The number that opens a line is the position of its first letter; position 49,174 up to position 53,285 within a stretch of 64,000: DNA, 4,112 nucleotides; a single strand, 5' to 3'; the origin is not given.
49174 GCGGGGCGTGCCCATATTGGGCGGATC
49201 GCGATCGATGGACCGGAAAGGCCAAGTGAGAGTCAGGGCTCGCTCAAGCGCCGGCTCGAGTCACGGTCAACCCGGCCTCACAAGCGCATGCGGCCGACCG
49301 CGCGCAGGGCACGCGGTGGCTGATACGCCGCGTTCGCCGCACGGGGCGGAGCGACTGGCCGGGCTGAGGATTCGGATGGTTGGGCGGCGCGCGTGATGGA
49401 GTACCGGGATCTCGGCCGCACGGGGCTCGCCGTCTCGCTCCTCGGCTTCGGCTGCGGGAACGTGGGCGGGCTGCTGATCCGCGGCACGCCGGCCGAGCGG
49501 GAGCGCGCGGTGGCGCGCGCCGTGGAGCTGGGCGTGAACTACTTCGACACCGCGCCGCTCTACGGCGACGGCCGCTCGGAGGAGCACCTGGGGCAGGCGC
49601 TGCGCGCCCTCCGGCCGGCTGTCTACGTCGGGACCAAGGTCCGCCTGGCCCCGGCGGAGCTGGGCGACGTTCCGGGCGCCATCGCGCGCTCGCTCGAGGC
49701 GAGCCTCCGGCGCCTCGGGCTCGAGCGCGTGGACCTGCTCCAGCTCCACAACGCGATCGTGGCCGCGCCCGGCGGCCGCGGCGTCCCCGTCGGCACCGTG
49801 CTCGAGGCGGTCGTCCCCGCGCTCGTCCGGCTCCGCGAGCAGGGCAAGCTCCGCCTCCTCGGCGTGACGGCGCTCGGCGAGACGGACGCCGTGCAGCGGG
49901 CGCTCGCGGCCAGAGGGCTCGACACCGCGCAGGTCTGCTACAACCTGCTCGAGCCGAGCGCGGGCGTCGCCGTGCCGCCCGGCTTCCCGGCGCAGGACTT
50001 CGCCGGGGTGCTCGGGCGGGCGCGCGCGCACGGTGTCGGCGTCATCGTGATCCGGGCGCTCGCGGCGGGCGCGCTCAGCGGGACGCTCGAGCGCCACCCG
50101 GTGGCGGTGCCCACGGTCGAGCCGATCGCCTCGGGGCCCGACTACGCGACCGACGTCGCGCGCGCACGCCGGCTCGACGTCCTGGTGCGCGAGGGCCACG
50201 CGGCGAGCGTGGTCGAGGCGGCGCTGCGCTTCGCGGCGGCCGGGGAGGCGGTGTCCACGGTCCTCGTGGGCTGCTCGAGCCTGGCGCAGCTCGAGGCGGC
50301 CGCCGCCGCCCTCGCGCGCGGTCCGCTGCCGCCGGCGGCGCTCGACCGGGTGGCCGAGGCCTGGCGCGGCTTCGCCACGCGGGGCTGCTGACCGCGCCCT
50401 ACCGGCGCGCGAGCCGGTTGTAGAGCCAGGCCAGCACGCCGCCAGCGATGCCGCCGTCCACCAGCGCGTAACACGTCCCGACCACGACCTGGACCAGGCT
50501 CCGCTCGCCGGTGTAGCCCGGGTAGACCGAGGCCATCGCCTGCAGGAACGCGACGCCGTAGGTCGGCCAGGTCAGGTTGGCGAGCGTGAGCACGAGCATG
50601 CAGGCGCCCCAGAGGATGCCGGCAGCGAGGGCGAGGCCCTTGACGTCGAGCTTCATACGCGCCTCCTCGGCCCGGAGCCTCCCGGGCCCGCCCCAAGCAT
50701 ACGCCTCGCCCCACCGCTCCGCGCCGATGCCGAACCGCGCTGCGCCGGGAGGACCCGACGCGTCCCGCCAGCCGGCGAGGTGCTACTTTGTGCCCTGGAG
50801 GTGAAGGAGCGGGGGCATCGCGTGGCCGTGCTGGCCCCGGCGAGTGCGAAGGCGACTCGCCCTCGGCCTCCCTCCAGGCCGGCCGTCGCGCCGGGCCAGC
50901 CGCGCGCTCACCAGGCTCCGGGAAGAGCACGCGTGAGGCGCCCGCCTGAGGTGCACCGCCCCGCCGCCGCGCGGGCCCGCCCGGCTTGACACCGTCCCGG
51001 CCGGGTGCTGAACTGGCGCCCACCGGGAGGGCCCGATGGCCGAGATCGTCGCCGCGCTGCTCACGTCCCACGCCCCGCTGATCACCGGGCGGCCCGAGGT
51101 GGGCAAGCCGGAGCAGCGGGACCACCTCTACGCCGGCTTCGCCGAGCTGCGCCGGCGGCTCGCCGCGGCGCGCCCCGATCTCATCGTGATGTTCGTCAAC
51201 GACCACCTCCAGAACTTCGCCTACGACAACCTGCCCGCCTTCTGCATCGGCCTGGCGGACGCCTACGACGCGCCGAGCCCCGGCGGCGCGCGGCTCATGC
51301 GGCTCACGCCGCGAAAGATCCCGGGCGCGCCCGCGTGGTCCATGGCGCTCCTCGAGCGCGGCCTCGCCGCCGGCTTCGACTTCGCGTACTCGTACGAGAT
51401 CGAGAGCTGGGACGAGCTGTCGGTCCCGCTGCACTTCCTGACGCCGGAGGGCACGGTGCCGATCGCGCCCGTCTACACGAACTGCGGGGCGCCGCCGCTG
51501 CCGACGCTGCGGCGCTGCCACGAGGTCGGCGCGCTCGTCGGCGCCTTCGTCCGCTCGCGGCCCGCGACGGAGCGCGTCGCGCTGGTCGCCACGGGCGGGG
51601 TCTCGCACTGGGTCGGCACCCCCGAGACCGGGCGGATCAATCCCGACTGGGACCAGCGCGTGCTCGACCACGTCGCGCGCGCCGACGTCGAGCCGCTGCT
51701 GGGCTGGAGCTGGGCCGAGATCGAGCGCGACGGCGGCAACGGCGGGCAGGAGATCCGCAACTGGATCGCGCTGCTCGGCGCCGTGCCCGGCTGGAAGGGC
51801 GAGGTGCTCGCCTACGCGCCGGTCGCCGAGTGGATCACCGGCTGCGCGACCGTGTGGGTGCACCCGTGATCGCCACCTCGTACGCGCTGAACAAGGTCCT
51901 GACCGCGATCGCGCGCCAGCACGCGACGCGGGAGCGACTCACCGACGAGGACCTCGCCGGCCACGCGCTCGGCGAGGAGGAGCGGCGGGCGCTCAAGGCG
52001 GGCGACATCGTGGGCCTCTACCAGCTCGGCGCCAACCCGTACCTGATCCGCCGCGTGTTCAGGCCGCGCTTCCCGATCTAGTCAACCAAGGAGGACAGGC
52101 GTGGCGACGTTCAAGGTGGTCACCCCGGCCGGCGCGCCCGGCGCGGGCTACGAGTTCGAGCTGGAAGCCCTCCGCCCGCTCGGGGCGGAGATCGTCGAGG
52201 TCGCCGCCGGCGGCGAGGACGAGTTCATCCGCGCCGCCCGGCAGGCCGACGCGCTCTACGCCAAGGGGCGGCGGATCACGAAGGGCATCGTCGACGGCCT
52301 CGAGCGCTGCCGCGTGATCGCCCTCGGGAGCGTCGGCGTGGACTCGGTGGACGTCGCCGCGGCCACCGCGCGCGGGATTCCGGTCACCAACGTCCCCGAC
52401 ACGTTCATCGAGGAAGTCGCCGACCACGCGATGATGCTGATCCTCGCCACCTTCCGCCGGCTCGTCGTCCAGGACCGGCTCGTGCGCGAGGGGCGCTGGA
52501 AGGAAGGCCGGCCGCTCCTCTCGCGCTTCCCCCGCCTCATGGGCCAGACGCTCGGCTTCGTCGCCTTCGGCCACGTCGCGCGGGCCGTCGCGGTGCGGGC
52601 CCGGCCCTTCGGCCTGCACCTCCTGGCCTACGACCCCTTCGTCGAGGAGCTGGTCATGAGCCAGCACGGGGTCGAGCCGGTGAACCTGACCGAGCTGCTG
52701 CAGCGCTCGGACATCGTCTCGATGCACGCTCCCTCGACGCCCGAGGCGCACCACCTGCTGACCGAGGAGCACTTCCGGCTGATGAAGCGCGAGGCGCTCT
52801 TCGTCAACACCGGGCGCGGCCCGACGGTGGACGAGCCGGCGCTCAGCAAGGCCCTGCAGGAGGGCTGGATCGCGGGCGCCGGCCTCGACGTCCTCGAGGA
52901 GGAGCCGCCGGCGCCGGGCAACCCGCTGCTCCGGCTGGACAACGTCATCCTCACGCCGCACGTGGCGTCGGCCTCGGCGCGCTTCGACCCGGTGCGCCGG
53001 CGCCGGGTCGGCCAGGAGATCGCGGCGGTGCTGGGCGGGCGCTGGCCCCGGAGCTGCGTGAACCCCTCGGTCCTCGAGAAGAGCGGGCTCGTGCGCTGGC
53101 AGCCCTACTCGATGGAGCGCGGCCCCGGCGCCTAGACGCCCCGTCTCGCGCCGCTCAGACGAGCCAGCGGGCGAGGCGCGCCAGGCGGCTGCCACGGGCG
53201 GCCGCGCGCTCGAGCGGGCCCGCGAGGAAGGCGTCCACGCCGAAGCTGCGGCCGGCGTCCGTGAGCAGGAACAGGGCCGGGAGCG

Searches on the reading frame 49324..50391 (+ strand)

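Call 69: search_protein_families(library=pfam, proteins=[window:49324-50391:+], max_evalue=0.00001)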
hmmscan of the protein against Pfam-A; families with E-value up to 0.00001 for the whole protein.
window:49324-50391:+ (355 aa): 1 family
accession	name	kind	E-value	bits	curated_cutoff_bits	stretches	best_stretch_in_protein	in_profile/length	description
PF00248.27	Aldo_ket_red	-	1.9e-43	149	24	1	40-347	2-290/291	Aldo/keto reductase family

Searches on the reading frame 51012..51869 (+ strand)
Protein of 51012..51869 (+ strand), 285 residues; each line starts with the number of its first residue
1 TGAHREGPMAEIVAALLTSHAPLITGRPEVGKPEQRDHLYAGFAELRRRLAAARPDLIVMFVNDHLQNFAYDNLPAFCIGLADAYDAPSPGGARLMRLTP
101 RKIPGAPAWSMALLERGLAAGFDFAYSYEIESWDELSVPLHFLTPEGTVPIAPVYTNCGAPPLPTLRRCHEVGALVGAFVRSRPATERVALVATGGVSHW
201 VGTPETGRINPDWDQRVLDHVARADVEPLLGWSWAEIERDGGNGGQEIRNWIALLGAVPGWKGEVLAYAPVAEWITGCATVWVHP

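Call 69: search_protein_families(library=pfam, proteins=[window:51012-51869:+], max_evalue=0.00001)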
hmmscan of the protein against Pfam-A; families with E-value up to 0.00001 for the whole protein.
window:51012-51869:+ (285 aa): 1 family
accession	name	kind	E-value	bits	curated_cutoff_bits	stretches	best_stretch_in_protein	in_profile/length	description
PF02900.23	LigB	-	3.3e-31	108.8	26.3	1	15-277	2-267/269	Catalytic LigB subunit of aromatic ring-opening dioxygenase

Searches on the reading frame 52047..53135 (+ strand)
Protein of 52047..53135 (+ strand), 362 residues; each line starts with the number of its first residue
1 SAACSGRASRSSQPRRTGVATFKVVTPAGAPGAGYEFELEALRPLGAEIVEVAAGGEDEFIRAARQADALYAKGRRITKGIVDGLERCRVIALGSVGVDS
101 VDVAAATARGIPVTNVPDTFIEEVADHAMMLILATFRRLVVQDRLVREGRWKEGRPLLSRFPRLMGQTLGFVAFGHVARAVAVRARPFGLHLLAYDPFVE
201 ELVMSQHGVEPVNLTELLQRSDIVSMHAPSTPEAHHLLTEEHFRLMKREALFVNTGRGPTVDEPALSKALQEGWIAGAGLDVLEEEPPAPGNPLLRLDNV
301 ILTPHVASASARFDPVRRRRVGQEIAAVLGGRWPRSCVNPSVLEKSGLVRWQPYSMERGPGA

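Call 69: search_protein_families(library=pfam, proteins=[window:52047-53135:+], max_evalue=0.00001)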
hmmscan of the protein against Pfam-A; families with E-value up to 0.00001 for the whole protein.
window:52047-53135:+ (362 aa): 2 families
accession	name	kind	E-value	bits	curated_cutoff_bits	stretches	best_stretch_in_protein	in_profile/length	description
PF02826.25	2-Hacid_dh_C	-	1.3e-57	194.5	25.1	1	129-307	1-178/178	D-isomer specific 2-hydroxyacid dehydrogenase, NAD binding domain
PF00389.36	2-Hacid_dh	-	1.4e-19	70.6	24.6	1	52-306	25-103/134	D-isomer specific 2-hydroxyacid dehydrogenase, catalytic domain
